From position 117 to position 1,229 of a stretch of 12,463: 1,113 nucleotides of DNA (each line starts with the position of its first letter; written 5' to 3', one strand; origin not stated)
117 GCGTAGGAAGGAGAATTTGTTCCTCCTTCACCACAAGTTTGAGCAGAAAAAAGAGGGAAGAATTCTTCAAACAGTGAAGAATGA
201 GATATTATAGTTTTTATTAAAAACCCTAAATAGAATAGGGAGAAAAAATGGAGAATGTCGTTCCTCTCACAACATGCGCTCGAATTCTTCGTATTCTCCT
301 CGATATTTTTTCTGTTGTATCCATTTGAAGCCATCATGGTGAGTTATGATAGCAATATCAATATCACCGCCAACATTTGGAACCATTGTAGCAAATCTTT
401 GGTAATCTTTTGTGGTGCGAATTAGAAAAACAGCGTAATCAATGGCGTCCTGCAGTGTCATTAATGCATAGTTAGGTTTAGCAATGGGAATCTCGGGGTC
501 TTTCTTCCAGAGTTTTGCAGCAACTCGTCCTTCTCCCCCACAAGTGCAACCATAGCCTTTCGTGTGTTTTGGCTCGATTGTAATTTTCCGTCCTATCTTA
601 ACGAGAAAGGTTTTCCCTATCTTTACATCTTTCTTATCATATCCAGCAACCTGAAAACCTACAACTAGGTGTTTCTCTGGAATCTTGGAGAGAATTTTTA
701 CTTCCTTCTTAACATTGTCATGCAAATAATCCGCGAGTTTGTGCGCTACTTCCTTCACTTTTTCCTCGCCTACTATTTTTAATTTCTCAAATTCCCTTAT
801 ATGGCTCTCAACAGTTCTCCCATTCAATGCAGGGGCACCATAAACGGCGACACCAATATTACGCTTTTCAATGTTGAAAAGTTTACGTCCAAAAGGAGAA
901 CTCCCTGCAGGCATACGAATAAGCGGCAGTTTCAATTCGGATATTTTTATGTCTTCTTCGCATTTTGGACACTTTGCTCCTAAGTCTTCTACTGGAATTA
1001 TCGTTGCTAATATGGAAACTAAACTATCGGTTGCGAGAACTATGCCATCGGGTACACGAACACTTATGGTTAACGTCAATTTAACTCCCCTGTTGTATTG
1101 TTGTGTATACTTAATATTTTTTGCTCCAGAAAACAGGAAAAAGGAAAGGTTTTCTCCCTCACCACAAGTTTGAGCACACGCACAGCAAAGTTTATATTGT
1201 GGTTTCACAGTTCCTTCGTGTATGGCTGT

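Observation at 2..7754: A conserved 26-29 bp promoter-like motif in five copies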

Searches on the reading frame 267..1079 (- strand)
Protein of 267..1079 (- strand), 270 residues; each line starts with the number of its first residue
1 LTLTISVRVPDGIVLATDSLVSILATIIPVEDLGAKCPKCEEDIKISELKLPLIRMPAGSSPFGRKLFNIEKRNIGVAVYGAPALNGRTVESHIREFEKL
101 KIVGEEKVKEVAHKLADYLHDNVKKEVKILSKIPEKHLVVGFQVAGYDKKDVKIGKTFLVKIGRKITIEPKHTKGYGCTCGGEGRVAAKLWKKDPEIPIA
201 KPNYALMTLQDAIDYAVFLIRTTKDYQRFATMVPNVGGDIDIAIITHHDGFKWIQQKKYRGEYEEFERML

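Call 12: search_protein_families(library=pfam, proteins=[window:267-1079:-], max_evalue=0.01)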
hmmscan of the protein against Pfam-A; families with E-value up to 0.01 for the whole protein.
window:267-1079:- (270 aa): 0 families
